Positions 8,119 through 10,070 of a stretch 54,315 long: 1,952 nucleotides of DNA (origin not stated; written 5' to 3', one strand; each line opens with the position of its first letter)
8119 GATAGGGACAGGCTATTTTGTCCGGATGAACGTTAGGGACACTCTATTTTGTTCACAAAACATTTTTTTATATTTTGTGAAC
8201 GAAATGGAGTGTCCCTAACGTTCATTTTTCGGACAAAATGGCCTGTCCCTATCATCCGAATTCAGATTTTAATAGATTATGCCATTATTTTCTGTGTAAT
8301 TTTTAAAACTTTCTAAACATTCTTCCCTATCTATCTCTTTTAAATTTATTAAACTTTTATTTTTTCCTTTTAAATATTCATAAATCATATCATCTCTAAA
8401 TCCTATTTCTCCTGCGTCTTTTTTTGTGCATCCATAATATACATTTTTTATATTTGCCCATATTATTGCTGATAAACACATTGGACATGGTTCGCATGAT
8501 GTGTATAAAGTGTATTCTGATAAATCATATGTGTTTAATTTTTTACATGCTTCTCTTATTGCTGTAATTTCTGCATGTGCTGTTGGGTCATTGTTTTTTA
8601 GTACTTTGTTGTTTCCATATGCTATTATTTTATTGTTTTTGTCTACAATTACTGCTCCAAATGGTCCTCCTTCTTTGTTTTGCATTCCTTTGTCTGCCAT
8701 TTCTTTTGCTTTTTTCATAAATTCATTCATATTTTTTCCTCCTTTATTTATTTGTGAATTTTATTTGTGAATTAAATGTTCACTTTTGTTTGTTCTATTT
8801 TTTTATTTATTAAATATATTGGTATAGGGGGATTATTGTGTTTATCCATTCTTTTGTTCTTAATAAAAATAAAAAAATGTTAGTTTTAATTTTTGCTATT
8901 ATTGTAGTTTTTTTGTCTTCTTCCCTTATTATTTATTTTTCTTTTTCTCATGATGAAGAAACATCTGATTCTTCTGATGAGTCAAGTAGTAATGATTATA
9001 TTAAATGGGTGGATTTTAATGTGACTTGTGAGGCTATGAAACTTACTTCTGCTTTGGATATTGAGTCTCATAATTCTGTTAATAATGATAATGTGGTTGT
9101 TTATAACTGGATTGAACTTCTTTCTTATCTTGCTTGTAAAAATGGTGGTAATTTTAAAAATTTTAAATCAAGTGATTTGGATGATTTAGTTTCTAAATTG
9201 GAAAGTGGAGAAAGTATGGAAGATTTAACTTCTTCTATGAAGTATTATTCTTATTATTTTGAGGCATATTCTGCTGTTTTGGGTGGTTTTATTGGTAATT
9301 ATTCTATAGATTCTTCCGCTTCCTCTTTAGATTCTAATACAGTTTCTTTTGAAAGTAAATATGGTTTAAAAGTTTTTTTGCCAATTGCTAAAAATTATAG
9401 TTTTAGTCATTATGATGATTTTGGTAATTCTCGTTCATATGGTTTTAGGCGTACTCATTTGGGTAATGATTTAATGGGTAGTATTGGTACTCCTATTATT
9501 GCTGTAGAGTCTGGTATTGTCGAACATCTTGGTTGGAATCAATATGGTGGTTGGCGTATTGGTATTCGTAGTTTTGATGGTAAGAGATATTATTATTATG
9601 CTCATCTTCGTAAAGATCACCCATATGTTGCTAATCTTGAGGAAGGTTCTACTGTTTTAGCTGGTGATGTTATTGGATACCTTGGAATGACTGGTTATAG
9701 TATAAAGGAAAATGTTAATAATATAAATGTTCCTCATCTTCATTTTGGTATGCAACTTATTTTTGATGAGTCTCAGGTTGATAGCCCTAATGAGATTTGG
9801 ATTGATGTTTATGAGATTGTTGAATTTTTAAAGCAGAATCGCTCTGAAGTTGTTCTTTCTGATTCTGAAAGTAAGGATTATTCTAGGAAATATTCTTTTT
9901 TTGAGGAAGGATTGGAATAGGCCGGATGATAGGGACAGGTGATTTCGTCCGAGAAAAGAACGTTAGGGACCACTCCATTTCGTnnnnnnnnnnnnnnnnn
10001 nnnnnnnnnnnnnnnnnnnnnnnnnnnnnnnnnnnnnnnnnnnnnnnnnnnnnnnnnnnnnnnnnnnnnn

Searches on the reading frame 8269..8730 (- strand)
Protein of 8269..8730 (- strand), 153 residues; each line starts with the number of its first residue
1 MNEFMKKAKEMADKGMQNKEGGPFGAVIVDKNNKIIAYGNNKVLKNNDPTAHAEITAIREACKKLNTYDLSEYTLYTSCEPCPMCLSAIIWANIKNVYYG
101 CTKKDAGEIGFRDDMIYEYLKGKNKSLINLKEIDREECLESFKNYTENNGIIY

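Call 3: search_protein_families(library=pfam, proteins=[window:8269-8730:-], max_evalue=0.1)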
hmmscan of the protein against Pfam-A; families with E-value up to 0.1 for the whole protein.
window:8269-8730:- (153 aa): 13 families
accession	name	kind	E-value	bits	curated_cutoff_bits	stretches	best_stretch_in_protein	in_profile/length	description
PF00383.29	dCMP_cyt_deam_1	-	7.7e-32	109.7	25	1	3-101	6-102/102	Cytidine and deoxycytidylate deaminase zinc-binding region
PF14437.12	MafB19-deam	-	1.6e-27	96.6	27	1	3-110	5-110/142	MafB19-like deaminase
PF18750.7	SNAD4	-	7.7e-07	29.7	27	1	37-90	21-72/130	Secreted Novel AID/APOBEC-like Deaminase 4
PF18772.7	APOBEC2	-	4.7e-05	23.9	26.8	1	40-90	39-90/175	APOBEC2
PF18778.7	NAD1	-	0.00027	21.5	27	1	42-90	41-91/175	Novel AID APOBEC clade 1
PF18782.7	NAD2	-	0.00033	21.3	27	1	34-89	37-94/179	Novel AID APOBEC clade 2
PF14439.12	Bd3614-deam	-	0.0008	19.8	38.5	1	26-100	12-89/113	Bd3614-like deaminase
PF08210.17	APOBEC_N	-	0.00096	19.6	25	1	40-90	35-86/170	APOBEC-like N-terminal domain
PF13456.12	RVT_3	-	0.006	16.9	21.6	1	17-64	8-54/123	Reverse transcriptase-like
PF22701.2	Mala_s_1-like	-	0.017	15.3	27.5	1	18-61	127-169/195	Mal s 1 allergenic protein-like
PF09930.14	DUF2162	-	0.052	13.4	34.4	1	66-91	89-114/223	Predicted transporter (DUF2162)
PF00075.30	RNase_H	-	0.095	13.3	25.8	0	17-80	14-69/141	RNase H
PF18771.7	APOBEC3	-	0.099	13.2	27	0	44-90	25-71/137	APOBEC3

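Call 4: search_protein_families(library=ncbifam, proteins=[window:8269-8730:-], max_evalue=0.1)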
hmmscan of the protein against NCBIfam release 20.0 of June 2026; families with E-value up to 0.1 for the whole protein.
window:8269-8730:- (153 aa): 7 families
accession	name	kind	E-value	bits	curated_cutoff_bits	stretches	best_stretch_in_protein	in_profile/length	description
NF008113.2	PRK10860.1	equivalog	6.6e-26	91.1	150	1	4-140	10-142/165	tRNA adenosine(34) deaminase TadA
TIGR00326.1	eubact_ribD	equivalog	5.9e-08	32.3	156.35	1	5-101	1-94/343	bifunctional diaminohydroxyphosphoribosylaminopyrimidine deaminase/5-amino-6-(5-phosphoribosylamino)uracil reductase RibD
NF041025.1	antiphage_deaminase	equivalog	9.8e-08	31.3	400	1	51-99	338-385/437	anti-phage dCTP deaminase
TIGR02571.1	ComEB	equivalog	6.8e-05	22.9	219.45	1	50-102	67-117/151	ComE operon protein 2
NF008052.0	PRK10786.1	equivalog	0.0045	15.7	500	1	3-97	5-96/367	bifunctional diaminohydroxyphosphoribosylaminopyrimidine deaminase/5-amino-6-(5-phosphoribosylamino)uracil reductase RibD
NF007455.0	PRK10022.1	equivalog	0.012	15.5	167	0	98-128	94-124/169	putative DNA-binding transcriptional regulator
TIGR01354.1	cyt_deam_tetra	equivalog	0.017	15.4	113.65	1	24-89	23-89/126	cytidine deaminase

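Call 81: search_solved_structures(query=window:8272-8730:-, max_evalue=1e-8)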
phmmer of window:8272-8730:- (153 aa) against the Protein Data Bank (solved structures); distinct sequences matched with E-value up to 1e-8: 46.
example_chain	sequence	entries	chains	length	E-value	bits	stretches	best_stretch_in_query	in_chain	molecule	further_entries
1tiy_A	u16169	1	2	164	3.4e-38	133.9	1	3-142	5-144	Guanine deaminase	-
1wkq_A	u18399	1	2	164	3.5e-38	133.8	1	3-141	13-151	Guanine deaminase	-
7dbf_A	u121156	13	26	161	5.6e-36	126.7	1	3-134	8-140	Guanosine deaminase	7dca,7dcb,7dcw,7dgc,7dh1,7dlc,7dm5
7dqn_A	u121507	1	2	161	5.7e-36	126.7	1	3-134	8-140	Guanosine deaminase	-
7w1q_A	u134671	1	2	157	1.4e-35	125.4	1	3-134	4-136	Guanosine deaminase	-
7dc9_A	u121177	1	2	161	1.5e-35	125.3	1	3-134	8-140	Guanosine deaminase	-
5jfy_A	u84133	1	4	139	2.5e-35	124.6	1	3-123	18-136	Deoxycytidine deaminase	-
3ocq_A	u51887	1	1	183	5.4e-18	68.3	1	4-141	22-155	Putative Cytosine/adenosine deaminase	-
1wwr_A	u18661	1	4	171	6.7e-18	68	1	4-109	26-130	tRNA adenosine deaminase TadA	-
1z3a_A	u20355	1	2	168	8e-18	67.8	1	4-127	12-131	tRNA-specific adenosine deaminase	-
8e2q_A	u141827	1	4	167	1.7e-17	66.7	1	5-118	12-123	tRNA-specific adenosine deaminase 1.17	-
8e2s_A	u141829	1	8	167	1.9e-17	66.6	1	5-124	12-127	tRNA-specific adenosine deaminase 1.19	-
8e2p_A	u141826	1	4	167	2.2e-17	66.4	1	5-124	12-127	tRNA-specific adenosine deaminase 8.20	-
7c3s_A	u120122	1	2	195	9.2e-17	64.3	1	19-153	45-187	Cytidine and deoxycytidylate deaminase zinc-binding region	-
2a8n_A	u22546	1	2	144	1.1e-16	64.1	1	17-108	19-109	cytidine and deoxycytidylate deaminase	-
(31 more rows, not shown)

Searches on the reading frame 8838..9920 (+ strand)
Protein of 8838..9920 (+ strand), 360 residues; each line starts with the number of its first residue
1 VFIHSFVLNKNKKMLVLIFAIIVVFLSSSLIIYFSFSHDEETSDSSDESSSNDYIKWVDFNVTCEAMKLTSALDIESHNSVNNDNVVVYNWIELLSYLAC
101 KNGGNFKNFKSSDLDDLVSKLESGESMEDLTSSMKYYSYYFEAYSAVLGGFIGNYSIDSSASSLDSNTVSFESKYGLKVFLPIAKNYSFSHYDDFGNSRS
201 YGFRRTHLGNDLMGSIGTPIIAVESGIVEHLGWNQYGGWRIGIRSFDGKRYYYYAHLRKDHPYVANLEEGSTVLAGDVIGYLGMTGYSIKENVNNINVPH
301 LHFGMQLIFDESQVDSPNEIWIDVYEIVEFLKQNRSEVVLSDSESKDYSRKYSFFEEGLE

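Call 3: search_protein_families(library=pfam, proteins=[window:8838-9920:+], max_evalue=0.1)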
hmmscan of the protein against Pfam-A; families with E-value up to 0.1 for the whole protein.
window:8838-9920:+ (360 aa): 1 family
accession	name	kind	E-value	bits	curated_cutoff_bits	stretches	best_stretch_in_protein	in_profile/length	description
PF01551.29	Peptidase_M23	-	1.7e-15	57.4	28.7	1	206-306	2-88/96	Peptidase family M23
